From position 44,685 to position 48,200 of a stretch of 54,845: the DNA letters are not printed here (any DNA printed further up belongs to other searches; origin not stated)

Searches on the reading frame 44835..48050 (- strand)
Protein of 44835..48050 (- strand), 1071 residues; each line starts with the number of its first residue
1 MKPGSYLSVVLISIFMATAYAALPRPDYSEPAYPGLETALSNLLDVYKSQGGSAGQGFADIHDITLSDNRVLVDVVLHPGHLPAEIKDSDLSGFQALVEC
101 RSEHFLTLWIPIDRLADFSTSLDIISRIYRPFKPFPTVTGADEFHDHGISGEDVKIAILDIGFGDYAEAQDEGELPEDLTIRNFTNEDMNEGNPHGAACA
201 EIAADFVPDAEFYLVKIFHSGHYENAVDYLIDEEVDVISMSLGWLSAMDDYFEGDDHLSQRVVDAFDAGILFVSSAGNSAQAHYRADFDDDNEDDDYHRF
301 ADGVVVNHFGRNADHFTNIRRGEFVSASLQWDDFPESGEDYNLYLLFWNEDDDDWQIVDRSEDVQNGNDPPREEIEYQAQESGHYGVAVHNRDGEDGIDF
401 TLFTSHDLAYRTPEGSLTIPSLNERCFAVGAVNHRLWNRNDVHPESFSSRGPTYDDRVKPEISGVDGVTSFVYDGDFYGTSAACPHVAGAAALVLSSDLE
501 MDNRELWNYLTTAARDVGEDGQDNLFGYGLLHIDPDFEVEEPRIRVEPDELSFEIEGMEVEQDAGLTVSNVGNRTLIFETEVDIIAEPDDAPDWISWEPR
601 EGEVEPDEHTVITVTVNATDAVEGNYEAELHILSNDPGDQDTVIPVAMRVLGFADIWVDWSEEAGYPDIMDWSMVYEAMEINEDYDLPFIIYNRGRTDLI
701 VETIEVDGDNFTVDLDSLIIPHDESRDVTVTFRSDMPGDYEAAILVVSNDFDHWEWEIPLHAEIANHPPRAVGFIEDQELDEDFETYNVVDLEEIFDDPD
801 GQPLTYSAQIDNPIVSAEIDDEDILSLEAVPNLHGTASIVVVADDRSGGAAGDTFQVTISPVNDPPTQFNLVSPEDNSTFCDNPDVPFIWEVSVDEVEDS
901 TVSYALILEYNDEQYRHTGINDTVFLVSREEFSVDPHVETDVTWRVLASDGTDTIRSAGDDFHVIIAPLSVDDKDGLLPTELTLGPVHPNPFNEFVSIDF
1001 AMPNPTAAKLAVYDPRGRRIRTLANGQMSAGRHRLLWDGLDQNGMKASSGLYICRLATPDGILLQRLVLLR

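Call 82: search_protein_families(library=pfam, proteins=[window:44835-48050:-], max_evalue=0.0001)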
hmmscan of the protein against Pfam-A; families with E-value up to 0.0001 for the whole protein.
window:44835-48050:- (1071 aa): 7 families
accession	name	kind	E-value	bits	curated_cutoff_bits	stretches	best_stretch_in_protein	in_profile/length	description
PF00082.27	Peptidase_S8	-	8.8e-25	88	21.8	2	415-529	162-288/288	Subtilase family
PF22544.2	HYDIN_VesB_CFA65-like_Ig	-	2.4e-15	57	25.5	2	688-750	24-88/100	HYDIN/CFA65/VesB-like, Ig-like domain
PF13860.13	FlgD_ig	-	5.4e-09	36.4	27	1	997-1053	13-70/79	FlgD Ig-like domain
PF07610.17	DUF1573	-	5.4e-07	30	26.1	0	679-750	13-85/98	Protein of unknown function (DUF1573)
PF24507.1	Ig_CFAP65_4th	-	5.2e-06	27.2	27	0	707-748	21-62/76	CFAP65, fourth Ig-like domain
PF22067.2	Cep192_D3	-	6.6e-06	26.6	27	0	697-763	31-98/99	Cep192 domain 3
PF22076.2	Cep192_D6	-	3.3e-05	24.5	35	0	544-623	4-75/101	Cep192 domain 6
